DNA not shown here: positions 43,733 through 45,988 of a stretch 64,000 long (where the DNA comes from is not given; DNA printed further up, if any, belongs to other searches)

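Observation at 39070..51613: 12.5-kb block of eleven co-directional exported/membrane proteins, mostly unrecognisable; a candidate novel envelope/surface module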

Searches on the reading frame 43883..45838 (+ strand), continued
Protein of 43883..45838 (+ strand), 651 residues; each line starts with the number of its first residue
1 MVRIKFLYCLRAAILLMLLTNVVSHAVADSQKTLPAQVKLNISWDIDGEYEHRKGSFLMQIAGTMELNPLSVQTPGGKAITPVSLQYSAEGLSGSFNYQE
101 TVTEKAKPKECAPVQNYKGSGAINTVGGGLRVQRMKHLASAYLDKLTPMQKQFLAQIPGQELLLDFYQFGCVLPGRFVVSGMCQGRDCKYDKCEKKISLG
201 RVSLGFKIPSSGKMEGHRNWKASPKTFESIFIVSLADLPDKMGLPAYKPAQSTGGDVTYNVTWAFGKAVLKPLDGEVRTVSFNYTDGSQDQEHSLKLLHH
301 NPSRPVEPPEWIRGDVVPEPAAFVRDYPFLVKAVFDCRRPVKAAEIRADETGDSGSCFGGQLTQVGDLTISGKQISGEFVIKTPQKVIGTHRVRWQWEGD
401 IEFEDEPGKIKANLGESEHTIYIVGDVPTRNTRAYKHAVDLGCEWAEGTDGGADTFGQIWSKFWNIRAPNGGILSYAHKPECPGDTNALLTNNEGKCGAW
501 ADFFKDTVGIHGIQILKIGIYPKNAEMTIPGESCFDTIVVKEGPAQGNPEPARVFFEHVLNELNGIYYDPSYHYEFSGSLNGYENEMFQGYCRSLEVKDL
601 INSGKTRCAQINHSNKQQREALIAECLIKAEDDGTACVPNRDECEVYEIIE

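Call 45: fold_search(model_id=the predicted structure, library=pdb)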
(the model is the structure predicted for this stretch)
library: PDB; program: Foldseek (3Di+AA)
matches with E <= 10: 1258; with E <= 0.001: 6
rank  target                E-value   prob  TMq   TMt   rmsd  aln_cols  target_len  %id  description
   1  2ber                  1.0e-05  0.85  0.14  0.15  28.9       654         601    9  Y370G Active Site Mutant of the Sialidase from Micromonospora viridifaciens in complex with beta-Neu5Ac (sialic acid). (released 2005-04-04)
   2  1eut                  3.7e-05  0.72  0.14  0.15  26.6       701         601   10  SIALIDASE, LARGE 68KD FORM, COMPLEXED WITH GALACTOSE (released 1997-01-11)
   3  9e08_A                3.3e-04  0.44  0.10  0.12  25.1       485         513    9  Cryo-EM structure of MdoD from Escherichia coli (released 2025-08-27)
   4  1nug_B                6.9e-04  0.91  0.17  0.16  16.8       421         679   13  Role of Calcium Ions in the Activation and Activity of the Transglutaminase 3 Enzyme (2 calciums, 1 Mg, inactive form) (released 2003-04-22)
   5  1l9m_A                9.5e-04  0.96  0.18  0.18  15.8       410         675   12  Three-dimensional structure of the human transglutaminase 3 enzyme: binding of calcium ions change structure for activ (released 2002-05-29)
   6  5mf1_A                9.5e-04  0.47  0.12  0.17  30.1       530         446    8  Crystal structure of a C-terminally truncated trimeric ectodomain of the Chlamydomonas reinhardtii gamete fusion prote (released 2017-03-08)
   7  8x18_B                1.0e-03  0.54  0.12  0.15  25.2       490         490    8  Xanthomonas campestris pv. campestris OpgD mutant-D379N with beta-1,2-glucan (released 2024-11-06)
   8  2qki_E                1.1e-03  0.94  0.12  0.33  23.4       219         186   13  Human C3c in complex with the inhibitor compstatin (released 2007-08-14)
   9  2jht_A                1.2e-03  1.00  0.13  0.45   6.9       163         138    9  CRYSTAL STRUCTURE OF RHOGDI K135T,K138T,K141T MUTANT (released 2007-05-08)
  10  1fst_A                1.3e-03  1.00  0.13  0.47   8.2       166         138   11  CRYSTAL STRUCTURE OF TRUNCATED HUMAN RHOGDI TRIPLE MUTANT (released 2001-05-02)
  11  2jhs                  1.9e-03  1.00  0.12  0.47   8.2       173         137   10  CRYSTAL STRUCTURE OF RHOGDI K135H,K138H,K141H MUTANT (released 2007-05-08)
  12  1ds6_B                1.9e-03  1.00  0.12  0.36   8.3       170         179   10  CRYSTAL STRUCTURE OF A RAC-RHOGDI COMPLEX (released 2000-07-12)
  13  2a74_B                2.0e-03  0.97  0.11  0.32  15.2       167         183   12  Human Complement Component C3c (released 2005-09-27)
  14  2bxw_A                2.1e-03  1.00  0.14  0.50   6.6       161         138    9  CRYSTAL STRUCTURE OF RHOGDI Lys(135,138,141)Tyr MUTANT (released 2005-08-19)
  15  3qq2_A                2.1e-03  0.44  0.10  0.23  33.1       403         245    8  Crystal Structure of the Beta Domain of the Bordetella Autotransporter Brka (released 2011-04-13)
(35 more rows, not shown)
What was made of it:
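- On Transglutaminase-like cysteine protease superfamily, G5: Foldseek hits 1nug and 1l9m have E 7e-4 and 9.5e-4, prob 0.91-0.96 and TM about 0.17 (call 45).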

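Call 61: search_solved_structures(query=A1, max_evalue=10)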
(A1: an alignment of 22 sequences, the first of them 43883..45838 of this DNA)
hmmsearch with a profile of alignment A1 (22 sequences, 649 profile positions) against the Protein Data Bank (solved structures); distinct sequences matched with E-value up to 10: 5.
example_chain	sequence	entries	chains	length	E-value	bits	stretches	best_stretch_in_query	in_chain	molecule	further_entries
7xfr_B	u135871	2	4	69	0.58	11.8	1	613-647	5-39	Autophagy-related protein 16-1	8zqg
5npv_B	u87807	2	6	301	0.62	11.7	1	607-647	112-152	Autophagy-related protein 16-1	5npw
2z7j_A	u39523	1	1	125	1.1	10.9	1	444-497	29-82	Capsid assembly protein VP3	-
9eqp_A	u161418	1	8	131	1.2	10.8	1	444-497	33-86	Capsid protein VP3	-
2r18_A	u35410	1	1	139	1.3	10.6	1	444-497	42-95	Capsid assembly protein VP3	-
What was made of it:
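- On Transglutaminase-like cysteine protease superfamily, G5: No PDB profile hit (call 61).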

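Call 63: list_cluster_members(proteins=[P0001, P0003, P0007, P0009, P0011, P0012, P0015, P0039, P0062, P0050])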
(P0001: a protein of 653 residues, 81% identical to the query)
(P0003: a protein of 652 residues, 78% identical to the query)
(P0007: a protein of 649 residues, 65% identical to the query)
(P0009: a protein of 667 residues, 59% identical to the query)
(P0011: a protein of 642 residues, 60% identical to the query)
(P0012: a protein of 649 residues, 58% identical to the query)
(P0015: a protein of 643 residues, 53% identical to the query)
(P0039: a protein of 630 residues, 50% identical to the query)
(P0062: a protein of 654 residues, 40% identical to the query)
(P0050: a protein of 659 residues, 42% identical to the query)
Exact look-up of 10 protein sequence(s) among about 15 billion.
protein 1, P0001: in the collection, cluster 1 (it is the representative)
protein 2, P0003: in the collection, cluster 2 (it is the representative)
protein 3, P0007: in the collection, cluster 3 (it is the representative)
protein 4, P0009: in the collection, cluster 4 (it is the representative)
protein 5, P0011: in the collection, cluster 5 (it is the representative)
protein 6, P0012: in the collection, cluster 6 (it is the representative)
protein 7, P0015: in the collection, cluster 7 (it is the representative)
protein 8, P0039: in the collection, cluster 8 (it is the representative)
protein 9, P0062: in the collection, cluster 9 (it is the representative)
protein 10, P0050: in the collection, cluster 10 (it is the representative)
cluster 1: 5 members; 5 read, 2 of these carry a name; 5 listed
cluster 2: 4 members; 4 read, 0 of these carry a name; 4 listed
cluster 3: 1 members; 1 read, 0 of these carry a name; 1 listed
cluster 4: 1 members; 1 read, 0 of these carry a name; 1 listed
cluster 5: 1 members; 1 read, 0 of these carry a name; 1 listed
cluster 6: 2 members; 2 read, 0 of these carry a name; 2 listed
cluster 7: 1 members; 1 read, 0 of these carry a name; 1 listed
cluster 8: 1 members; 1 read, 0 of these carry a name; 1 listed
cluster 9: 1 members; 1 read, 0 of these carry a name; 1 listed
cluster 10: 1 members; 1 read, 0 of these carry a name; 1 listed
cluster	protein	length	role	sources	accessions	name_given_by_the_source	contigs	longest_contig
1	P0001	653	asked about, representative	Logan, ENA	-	-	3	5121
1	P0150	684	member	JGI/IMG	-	hypothetical protein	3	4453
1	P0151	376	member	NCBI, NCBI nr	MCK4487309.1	MAG: hypothetical protein KAU38_11180, partial [Desulfobacterales bacterium] | hypothetical protein [Desulfobacterales bacterium]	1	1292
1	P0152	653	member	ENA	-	-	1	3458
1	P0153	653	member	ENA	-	-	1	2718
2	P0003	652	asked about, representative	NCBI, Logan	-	-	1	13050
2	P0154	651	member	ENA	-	-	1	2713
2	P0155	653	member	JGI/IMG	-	-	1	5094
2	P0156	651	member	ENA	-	-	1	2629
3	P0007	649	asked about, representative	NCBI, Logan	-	-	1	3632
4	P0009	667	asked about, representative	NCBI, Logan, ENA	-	-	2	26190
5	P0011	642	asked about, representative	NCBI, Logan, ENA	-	-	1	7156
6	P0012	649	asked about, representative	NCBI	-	-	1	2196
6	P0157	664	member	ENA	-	-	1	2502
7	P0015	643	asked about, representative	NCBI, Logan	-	-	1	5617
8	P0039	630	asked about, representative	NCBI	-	-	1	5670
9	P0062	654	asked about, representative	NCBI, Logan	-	-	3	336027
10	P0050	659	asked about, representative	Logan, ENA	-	-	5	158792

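Call 70: search_protein_families(library=padloc, max_evalue=0.001, proteins=[window:43883-45838:+])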
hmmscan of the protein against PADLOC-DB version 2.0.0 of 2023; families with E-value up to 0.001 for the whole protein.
window:43883-45838:+ (651 aa): 0 families

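Call 71: search_protein_families(library=phrogs, max_evalue=0.001, proteins=[window:43883-45838:+])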
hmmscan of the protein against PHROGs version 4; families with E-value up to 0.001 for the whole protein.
window:43883-45838:+ (651 aa): 0 families

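Call 82: search_protein_representatives(alignment_id=A1)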
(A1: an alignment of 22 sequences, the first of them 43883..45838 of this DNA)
Query: 22 sequences, 649 profile positions. Proteins with E-value up to 0.001 (for the whole library): 2301; up to 1e-10: 857; up to 1e-30: 39. The best 150 are listed.
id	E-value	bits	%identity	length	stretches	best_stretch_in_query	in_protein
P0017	1.2e-285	965.6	-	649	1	17-648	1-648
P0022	1.3e-193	661.6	-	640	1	2-647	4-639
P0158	2.0e-180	618.0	-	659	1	6-646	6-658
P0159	4.9e-163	560.5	-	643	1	5-646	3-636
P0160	2.9e-149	515.0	-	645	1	15-646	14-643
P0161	4.4e-120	418.6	-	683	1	271-645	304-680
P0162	8.8e-107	374.7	-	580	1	161-646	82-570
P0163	9.2e-104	364.7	-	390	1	277-645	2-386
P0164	1.8e-82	294.3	-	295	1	368-644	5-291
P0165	6.9e-67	242.8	-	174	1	404-560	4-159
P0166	1.3e-43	166.0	-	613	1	21-382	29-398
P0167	3.9e-43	164.4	-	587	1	14-273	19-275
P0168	1.9e-42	162.1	-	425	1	10-270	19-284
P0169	8.6e-42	159.9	-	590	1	12-271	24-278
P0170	3.4e-39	151.3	-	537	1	7-271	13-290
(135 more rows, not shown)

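Call 84: search_protein_families(library=pfam, alignment_id=A5, max_evalue=0.001)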
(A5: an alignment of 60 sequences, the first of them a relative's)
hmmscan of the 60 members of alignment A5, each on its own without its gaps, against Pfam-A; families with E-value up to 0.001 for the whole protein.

A. member 1, P0161 (683 aa): 0 families

B. families by the number of members that match (of 60 scanned): 31 families (the first 25 are shown)
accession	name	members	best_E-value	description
PF03160.20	Calx-beta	2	1.7e-137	Calx-beta domain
PF17963.7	Big_9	2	2.1e-43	Bacterial Ig domain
PF17892.7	Cadherin_5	2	1.2e-28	Cadherin-like domain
PF17803.7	Cadherin_4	2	4.5e-27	Bacterial cadherin-like domain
PF02494.22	HYR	2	3.9e-25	HYR domain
PF17957.7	Big_7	2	4e-13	Bacterial Ig domain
PF00801.26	PKD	2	5.7e-13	PKD domain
PF25390.1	WD40_RLD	1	1.3e-114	RCC1-like domain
PF00415.24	RCC1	1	1.3e-59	Regulator of chromosome condensation (RCC1) repeat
PF09136.16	Glucodextran_B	1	1.5e-48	Glucodextranase, domain B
PF13540.12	RCC1_2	1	4.9e-40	Regulator of chromosome condensation (RCC1) repeat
PF22352.2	K319L-like_PKD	1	5.1e-32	K319L-like, PKD domain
PF19077.6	Big_13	1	2.2e-19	Bacterial Ig-like domain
PF02369.22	Big_1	1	4.8e-11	Bacterial Ig-like domain (group 1)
PF25384.1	Alsin_RLD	1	1.4e-10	Alsin RCC1-like domain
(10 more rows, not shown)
